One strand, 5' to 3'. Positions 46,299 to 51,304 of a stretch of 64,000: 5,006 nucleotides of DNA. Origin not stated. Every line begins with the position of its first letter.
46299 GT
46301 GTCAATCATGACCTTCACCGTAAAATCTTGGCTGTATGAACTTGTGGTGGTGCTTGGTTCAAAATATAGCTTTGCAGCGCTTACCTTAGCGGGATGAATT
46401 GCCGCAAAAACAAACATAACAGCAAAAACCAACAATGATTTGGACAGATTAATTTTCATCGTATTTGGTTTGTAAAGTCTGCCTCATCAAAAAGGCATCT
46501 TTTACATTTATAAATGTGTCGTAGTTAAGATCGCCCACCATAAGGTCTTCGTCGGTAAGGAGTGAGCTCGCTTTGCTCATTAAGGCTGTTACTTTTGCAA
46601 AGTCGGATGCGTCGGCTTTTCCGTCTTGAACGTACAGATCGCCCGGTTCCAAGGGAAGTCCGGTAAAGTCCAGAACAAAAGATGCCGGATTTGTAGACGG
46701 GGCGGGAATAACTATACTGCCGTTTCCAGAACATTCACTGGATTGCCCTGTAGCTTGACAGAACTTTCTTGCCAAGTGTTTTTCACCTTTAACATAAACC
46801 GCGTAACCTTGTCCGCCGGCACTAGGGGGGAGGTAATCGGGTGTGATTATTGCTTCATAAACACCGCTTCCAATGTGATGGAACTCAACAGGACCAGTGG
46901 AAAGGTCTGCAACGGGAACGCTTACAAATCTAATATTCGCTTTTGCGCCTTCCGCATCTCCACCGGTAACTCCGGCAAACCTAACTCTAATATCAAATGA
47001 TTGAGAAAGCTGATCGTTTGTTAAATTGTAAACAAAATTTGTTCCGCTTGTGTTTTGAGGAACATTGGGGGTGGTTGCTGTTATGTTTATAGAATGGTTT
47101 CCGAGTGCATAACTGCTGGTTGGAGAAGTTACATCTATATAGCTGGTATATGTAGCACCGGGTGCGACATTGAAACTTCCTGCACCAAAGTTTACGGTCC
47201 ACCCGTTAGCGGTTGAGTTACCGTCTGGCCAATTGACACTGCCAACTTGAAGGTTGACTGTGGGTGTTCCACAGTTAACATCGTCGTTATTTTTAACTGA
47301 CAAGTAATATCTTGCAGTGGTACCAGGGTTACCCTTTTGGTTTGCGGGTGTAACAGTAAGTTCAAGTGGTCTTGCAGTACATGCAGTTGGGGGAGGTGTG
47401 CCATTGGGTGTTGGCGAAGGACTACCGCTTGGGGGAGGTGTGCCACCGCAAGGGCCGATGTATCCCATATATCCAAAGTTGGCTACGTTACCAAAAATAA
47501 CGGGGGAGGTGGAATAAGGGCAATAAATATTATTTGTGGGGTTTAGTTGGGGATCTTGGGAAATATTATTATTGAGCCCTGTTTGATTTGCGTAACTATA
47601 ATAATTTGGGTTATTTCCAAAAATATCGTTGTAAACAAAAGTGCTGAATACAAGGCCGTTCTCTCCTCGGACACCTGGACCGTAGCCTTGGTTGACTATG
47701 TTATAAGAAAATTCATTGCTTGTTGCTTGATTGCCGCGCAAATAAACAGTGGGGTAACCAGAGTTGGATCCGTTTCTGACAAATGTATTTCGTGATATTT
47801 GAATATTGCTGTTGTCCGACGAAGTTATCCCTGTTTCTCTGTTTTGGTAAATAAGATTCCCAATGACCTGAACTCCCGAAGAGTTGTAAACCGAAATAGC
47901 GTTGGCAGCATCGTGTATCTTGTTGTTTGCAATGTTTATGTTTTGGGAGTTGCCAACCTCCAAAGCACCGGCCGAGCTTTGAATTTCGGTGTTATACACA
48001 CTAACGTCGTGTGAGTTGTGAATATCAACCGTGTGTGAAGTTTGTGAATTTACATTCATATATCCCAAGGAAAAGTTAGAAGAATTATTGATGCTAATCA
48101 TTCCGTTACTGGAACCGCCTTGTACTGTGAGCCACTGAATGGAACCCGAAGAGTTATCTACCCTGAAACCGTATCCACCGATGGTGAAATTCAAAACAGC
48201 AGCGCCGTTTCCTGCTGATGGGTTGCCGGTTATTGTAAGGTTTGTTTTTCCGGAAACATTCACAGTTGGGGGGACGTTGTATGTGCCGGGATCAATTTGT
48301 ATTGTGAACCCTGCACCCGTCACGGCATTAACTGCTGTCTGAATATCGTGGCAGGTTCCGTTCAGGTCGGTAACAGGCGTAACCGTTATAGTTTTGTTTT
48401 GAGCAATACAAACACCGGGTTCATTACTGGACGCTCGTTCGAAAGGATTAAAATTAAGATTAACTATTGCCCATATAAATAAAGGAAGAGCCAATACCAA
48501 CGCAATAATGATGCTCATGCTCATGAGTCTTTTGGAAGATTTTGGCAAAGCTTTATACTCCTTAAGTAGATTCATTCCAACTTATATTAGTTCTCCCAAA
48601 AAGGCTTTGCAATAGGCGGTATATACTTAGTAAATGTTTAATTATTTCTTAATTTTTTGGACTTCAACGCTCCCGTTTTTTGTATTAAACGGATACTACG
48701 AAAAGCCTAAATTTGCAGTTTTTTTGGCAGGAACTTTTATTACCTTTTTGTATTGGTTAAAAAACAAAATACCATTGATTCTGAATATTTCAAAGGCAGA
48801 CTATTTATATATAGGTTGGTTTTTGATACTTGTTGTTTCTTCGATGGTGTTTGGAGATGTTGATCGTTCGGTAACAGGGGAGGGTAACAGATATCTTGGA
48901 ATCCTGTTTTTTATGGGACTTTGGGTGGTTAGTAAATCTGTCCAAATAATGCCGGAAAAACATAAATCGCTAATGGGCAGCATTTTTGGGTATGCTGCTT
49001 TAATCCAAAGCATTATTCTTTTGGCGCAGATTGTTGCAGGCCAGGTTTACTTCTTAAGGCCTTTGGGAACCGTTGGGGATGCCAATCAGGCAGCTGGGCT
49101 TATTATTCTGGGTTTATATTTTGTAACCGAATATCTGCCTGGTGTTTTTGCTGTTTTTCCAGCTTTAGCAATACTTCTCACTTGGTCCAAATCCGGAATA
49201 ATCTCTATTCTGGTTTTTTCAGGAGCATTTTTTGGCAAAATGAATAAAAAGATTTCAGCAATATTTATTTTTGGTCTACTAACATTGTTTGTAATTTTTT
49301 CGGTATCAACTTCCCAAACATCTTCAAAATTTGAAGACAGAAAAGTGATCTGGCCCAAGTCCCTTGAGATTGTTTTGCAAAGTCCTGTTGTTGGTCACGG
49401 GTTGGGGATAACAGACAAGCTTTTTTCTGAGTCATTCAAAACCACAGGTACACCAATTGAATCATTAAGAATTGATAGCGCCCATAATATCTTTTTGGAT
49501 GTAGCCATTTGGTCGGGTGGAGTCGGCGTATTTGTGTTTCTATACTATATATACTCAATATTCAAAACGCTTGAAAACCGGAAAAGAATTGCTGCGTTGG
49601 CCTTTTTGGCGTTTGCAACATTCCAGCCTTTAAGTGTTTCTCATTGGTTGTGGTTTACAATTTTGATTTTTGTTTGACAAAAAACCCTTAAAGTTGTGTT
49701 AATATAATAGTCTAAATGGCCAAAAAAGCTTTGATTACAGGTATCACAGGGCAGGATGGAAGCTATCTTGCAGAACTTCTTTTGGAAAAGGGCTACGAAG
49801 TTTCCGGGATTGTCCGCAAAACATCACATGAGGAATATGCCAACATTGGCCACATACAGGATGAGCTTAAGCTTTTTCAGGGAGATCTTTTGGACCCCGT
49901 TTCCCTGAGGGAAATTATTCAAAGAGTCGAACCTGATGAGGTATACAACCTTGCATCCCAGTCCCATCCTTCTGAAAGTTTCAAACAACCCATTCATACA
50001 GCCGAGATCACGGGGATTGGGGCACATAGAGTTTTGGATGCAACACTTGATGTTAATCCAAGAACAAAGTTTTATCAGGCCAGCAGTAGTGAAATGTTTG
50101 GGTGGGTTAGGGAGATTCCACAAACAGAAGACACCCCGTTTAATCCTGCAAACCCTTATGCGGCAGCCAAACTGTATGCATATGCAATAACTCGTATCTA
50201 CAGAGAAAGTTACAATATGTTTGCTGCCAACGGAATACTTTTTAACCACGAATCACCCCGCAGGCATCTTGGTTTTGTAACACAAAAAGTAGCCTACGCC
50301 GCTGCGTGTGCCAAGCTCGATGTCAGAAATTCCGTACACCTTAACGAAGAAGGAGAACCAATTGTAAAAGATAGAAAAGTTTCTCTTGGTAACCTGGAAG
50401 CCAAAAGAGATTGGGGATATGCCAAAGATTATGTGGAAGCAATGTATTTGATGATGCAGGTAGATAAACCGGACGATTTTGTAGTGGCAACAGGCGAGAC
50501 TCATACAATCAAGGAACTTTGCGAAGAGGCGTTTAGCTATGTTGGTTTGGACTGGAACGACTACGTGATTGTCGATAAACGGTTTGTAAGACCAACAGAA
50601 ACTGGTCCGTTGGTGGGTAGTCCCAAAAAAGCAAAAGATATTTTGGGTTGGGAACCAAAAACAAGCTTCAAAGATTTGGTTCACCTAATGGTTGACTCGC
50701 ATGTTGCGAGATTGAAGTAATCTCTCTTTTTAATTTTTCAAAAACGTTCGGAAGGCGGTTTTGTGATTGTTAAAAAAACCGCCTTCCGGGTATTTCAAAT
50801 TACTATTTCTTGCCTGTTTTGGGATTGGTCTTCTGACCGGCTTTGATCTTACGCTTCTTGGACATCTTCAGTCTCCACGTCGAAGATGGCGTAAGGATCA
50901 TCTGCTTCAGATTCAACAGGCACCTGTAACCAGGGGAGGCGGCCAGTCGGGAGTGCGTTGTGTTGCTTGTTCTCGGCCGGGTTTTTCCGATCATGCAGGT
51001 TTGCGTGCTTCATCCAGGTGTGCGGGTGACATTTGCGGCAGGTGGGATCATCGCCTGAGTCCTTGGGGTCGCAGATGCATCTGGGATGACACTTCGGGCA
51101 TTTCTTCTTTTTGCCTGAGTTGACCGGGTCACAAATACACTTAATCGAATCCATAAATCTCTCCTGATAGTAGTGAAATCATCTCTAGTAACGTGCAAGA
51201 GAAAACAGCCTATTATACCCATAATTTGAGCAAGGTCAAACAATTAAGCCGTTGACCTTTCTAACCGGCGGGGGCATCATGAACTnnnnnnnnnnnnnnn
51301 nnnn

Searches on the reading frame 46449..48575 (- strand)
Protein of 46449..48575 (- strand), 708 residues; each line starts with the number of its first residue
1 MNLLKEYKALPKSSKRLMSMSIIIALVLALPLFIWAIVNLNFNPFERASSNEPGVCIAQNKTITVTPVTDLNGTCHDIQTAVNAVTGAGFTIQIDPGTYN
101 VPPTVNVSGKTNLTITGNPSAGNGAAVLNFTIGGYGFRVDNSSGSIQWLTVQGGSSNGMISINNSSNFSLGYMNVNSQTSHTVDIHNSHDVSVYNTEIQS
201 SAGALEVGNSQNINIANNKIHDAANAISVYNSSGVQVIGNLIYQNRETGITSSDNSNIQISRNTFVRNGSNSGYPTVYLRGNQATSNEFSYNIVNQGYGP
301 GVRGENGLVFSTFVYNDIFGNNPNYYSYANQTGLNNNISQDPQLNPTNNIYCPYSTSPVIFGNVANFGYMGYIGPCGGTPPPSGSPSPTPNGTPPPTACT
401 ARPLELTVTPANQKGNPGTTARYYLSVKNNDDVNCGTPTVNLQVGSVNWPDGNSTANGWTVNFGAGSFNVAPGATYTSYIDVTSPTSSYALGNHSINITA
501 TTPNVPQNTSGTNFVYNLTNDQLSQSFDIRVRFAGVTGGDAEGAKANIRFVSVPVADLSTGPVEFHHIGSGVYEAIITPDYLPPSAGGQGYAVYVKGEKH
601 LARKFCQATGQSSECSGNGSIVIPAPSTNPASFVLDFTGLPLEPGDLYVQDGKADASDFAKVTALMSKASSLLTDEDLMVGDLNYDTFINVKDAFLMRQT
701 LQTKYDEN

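Call 87: search_protein_families(library=pfam, proteins=[window:46449-48575:-], max_evalue=0.001)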
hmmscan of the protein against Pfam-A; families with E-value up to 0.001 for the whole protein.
window:46449-48575:- (708 aa): 2 families
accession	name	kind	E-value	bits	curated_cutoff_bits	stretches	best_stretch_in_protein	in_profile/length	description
PF13229.12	Beta_helix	-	3.1e-12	46.8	25.9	1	160-302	3-142/158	Right handed beta helix region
PF05048.19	NosD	-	4.7e-06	26.6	23.6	1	156-347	15-194/212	Periplasmic copper-binding protein (NosD)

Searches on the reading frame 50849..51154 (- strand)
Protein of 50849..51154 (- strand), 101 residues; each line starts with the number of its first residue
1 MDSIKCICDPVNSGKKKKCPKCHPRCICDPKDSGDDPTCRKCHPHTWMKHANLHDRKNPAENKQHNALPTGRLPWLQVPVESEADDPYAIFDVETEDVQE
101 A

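Call 5: search_protein_families(library=pfam, proteins=[window:50849-51154:-], max_evalue=1)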
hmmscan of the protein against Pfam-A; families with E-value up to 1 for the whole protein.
window:50849-51154:- (101 aa): 1 family
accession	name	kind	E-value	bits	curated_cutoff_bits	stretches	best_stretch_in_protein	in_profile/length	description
PF18720.7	EGF_Tenascin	-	0.12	12.9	25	0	25-36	16-27/29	Tenascin EGF domain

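Call 6: search_protein_families(library=phrogs, proteins=[window:50849-51154:-], max_evalue=1)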
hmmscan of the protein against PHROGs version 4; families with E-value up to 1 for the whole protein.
window:50849-51154:- (101 aa): 0 families

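Call 51: search_protein_families(library=ncbifam, proteins=[window:50849-51154:-], max_evalue=0.1)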
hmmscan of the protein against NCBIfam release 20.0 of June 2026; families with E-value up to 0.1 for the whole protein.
window:50849-51154:- (101 aa): 0 families

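Call 52: search_protein_families(library=padloc, proteins=[window:50849-51154:-], max_evalue=0.1)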
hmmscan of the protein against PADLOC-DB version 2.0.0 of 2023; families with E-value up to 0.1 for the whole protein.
window:50849-51154:- (101 aa): 0 families

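Call 105: search_solved_structures(query=window:50849-51154:-, max_evalue=1)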
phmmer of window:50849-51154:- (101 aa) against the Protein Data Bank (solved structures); distinct sequences matched with E-value up to 1: 2.
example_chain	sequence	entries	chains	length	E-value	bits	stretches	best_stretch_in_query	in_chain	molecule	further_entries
4v4n_BY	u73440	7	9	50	0.39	13.9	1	14-49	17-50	30S ribosomal protein S27AE | 30S ribosomal protein eS27 | Small ribosomal subunit protein eS31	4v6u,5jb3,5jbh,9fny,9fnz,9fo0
6sw9_Y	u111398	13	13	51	0.74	13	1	14-49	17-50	30S ribosomal protein S27ae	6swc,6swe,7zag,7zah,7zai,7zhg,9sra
